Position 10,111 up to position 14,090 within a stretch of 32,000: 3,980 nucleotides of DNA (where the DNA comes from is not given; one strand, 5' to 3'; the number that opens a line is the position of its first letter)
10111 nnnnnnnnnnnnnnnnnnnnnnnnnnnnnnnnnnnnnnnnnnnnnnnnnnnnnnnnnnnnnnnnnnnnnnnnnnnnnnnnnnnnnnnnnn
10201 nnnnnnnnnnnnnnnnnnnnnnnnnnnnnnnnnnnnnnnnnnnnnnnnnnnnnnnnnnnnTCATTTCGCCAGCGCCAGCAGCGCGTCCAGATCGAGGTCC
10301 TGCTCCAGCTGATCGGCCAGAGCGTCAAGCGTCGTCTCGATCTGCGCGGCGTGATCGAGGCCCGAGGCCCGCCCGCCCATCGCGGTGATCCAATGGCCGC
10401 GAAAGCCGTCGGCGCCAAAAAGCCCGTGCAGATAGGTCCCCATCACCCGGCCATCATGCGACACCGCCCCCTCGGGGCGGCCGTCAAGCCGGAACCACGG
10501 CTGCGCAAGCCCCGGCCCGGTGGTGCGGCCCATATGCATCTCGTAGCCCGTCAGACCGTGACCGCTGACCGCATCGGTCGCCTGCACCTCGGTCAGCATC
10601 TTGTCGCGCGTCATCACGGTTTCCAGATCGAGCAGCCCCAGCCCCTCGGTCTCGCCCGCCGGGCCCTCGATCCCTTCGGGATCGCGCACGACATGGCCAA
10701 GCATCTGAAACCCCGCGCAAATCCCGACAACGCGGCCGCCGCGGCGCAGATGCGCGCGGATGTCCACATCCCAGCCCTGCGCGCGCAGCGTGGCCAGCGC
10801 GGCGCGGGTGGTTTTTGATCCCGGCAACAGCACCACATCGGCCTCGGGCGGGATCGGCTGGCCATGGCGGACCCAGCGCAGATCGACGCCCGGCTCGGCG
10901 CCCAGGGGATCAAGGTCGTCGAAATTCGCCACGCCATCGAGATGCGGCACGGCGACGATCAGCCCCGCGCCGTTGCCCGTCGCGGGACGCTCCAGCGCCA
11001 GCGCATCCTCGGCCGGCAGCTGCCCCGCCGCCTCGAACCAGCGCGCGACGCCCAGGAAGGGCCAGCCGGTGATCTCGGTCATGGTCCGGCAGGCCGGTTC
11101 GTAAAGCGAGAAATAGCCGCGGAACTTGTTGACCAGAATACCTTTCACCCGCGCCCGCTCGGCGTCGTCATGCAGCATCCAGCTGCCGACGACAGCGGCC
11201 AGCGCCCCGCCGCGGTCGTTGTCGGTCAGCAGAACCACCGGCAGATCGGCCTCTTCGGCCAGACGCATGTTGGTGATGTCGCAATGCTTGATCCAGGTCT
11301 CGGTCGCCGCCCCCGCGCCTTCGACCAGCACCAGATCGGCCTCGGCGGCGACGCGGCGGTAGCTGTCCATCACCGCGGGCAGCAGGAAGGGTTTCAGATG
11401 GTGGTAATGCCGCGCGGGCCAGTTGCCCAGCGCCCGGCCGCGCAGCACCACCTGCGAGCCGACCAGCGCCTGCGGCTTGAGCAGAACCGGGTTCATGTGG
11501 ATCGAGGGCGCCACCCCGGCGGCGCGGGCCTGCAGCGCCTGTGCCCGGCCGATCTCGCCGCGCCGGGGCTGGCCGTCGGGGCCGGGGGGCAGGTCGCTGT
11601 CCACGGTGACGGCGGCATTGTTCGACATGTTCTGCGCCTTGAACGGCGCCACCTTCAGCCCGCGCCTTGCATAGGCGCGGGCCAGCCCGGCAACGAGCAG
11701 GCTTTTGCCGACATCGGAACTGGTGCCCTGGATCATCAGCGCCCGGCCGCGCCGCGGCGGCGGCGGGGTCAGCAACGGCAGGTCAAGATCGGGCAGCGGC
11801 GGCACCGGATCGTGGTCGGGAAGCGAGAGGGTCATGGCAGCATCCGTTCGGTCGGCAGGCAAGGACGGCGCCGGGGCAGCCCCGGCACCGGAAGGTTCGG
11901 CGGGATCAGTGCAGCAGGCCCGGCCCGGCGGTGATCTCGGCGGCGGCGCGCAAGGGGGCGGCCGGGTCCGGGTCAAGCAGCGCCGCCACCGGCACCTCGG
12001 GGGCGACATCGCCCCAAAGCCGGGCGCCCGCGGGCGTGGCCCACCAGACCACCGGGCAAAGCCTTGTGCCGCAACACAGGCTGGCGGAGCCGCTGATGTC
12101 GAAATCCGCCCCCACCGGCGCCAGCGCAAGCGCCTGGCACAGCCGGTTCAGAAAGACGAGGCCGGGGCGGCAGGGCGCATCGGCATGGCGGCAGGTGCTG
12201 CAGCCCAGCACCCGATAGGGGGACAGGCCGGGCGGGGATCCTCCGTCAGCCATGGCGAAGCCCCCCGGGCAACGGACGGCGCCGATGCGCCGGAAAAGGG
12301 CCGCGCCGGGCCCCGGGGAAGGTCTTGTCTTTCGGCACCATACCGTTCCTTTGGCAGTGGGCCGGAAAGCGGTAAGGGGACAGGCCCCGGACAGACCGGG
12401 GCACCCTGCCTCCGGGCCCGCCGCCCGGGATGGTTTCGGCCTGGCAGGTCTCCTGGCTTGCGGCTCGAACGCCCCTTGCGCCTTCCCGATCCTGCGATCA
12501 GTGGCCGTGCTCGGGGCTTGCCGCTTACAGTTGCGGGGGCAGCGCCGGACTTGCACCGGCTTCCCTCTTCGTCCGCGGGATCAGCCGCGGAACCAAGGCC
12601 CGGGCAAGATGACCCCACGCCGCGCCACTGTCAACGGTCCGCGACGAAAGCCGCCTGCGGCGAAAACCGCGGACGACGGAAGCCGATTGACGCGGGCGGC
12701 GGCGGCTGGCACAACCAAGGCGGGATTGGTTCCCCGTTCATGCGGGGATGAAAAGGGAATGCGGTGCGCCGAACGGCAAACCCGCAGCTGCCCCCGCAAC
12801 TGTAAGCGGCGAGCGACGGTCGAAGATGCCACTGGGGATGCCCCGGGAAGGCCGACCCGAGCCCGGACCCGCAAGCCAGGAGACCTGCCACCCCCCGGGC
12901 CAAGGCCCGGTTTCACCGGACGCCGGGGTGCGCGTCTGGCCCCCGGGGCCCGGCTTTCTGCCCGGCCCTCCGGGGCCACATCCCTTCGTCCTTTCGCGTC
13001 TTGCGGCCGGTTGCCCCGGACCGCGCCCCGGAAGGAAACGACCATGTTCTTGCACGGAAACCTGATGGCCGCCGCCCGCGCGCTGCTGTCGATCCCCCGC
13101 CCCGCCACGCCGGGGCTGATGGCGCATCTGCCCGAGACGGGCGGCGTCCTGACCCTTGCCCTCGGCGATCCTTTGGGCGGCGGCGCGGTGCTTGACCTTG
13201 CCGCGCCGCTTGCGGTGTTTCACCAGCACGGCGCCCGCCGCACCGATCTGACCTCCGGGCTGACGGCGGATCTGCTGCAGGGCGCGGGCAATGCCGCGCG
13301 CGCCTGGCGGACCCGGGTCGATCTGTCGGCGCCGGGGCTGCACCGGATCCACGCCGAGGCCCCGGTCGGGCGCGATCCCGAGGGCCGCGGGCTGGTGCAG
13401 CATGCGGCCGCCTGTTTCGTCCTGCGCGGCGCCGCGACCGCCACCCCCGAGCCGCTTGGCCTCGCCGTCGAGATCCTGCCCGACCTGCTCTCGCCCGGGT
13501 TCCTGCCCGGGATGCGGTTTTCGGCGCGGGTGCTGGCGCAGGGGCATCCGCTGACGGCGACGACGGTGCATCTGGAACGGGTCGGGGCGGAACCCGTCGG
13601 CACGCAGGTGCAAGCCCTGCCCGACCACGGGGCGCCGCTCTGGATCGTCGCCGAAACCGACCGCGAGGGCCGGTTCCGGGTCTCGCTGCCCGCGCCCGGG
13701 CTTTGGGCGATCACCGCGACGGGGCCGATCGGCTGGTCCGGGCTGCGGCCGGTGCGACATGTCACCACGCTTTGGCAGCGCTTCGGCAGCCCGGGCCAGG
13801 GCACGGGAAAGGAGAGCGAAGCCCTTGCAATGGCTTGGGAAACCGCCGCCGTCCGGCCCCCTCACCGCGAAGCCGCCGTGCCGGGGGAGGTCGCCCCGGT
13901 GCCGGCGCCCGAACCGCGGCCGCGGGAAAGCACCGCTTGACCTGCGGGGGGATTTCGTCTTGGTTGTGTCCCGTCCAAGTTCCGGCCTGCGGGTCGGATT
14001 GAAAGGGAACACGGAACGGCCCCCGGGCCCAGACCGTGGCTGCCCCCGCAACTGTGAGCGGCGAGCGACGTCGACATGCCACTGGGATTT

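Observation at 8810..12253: Two tandem, translationally coupled cobQ paralogs behind a DUF1636 gene in one riboswitch-controlled operon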

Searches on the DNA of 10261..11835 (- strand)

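Call 48: search_rna_families(sources=[L001, L002, L003, L004, L005, L006, L007], threshold=gathering)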
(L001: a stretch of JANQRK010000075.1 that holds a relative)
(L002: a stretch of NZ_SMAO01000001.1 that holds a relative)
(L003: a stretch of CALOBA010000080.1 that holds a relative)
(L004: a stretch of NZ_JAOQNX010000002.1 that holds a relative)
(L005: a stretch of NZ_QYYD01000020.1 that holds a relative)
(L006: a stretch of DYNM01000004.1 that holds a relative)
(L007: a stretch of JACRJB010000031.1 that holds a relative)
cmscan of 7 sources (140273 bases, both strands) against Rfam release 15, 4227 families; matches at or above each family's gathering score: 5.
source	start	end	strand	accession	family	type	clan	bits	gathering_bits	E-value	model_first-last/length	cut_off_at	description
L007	6650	6856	-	RF00174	Cobalamin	Cis-reg; riboswitch;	CL00101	128.6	31.5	1.2e-31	1-189/189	no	Cobalamin riboswitch aptamer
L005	5638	5836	+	RF00174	Cobalamin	Cis-reg; riboswitch;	CL00101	125.6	31.5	8.7e-31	1-189/189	no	Cobalamin riboswitch aptamer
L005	9123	9327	-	RF00174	Cobalamin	Cis-reg; riboswitch;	CL00101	122.8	31.5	5.4e-30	1-189/189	no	Cobalamin riboswitch aptamer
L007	7042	7250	+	RF00174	Cobalamin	Cis-reg; riboswitch;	CL00101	112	31.5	6.8e-27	1-189/189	no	Cobalamin riboswitch aptamer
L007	12051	12123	-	RF00005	tRNA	Gene; tRNA;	CL00001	72.5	29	1.4e-13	1-71/71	no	tRNA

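Call 49: search_rna_families(sources=[L008, L009, L010, L011, L012, L081, L082, L083], threshold=gathering)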
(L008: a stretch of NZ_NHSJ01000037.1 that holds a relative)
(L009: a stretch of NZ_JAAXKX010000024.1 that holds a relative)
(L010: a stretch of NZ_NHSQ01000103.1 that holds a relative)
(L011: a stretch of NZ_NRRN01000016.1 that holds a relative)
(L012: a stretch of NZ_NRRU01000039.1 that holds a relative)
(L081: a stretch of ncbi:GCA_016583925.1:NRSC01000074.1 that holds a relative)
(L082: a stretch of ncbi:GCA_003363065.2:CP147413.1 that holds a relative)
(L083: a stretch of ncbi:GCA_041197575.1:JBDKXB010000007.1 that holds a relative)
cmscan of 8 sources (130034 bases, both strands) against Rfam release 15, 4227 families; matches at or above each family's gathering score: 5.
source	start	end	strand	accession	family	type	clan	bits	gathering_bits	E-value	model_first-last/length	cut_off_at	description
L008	1253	1452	-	RF00174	Cobalamin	Cis-reg; riboswitch;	CL00101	143.3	31.5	6.9e-36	1-189/189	no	Cobalamin riboswitch aptamer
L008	2075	2269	+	RF00174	Cobalamin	Cis-reg; riboswitch;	CL00101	129.2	31.5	7.2e-32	1-189/189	no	Cobalamin riboswitch aptamer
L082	11644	11831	-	RF00174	Cobalamin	Cis-reg; riboswitch;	CL00101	125.7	31.5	7.6e-31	1-189/189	no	Cobalamin riboswitch aptamer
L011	4459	4686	-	RF02033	HEARO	Gene;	-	110.9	83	1e-21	1-211/211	no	HNH endonuclease-associated RNA and ORF (HEARO) RNA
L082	6744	6950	+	RF00174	Cobalamin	Cis-reg; riboswitch;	CL00101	106.2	31.5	2.8e-25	1-189/189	no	Cobalamin riboswitch aptamer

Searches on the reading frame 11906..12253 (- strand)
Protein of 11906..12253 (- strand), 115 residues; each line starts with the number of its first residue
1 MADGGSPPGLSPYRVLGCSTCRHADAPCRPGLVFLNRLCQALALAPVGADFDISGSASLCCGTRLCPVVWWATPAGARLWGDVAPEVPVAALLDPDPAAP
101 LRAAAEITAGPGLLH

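Call 4: search_protein_families(library=ncbifam, proteins=[window:11906-12253:-])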
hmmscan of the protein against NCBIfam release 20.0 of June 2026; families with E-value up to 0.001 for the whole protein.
window:11906-12253:- (115 aa): 0 families

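Call 5: search_protein_families(library=pfam, proteins=[window:11906-12253:-])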
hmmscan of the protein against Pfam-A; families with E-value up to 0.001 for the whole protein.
window:11906-12253:- (115 aa): 0 families

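Call 36: search_protein_families(library=pfam, proteins=[window:11906-12253:-], max_evalue=1)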
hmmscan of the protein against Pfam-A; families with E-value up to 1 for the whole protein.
window:11906-12253:- (115 aa): 0 families

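Call 63: find_homologous_proteins(query=window:11906-12253:-, max_evalue=0.001)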
Query window:11906-12253:- (115 aa): 12 proteins with E <= 0.001 among 202 candidates.
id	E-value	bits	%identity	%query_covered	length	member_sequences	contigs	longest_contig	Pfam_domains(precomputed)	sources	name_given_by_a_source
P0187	6.1e-62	225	90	100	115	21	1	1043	-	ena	-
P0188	1.3e-57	211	85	100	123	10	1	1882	-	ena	-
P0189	1.7e-42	163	74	92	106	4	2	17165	-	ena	-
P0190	1.8e-36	143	100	59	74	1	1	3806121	-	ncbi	ncbi:hypothetical protein ACTTAL_17285 [Rhodobacter capsulatus]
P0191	2.5e-35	139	59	100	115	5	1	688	-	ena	-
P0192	1.1e-34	137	60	100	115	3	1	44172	-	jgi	-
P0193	6.1e-34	135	64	94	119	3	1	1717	-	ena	-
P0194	2.6e-32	130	57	100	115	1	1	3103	-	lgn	-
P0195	1.0e-29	121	56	100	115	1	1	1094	-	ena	-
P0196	3.3e-29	120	59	90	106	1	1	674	-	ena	-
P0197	1.1e-21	95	61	73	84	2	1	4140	-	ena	-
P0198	2.0e-20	91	57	73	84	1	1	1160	-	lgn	-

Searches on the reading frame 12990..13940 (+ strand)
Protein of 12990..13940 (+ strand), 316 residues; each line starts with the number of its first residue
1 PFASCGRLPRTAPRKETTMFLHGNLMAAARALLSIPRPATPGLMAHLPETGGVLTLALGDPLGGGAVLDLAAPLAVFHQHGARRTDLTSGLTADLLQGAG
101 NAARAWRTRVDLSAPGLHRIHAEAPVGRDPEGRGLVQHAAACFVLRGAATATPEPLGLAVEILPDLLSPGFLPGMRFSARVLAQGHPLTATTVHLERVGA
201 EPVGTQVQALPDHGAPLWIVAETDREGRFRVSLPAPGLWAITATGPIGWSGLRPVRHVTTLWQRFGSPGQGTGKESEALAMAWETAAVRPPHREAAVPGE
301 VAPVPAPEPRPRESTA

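Call 9: search_protein_families(library=ncbifam, proteins=[window:12990-13940:+], max_evalue=0.00001)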
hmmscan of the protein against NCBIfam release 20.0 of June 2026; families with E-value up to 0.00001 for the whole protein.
window:12990-13940:+ (316 aa): 0 families

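Call 36: search_protein_families(library=pfam, proteins=[window:12990-13940:+], max_evalue=1)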
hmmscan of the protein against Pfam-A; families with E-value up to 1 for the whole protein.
window:12990-13940:+ (316 aa): 2 families
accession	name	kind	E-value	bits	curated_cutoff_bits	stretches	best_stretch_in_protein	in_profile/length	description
PF10670.15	DUF4198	-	2.1e-15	57.8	34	1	55-244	24-206/209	Domain of unknown function (DUF4198)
PF24891.1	DUF7742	-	0.012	16.1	27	1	21-47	4-30/87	Domain of unknown function (DUF7742)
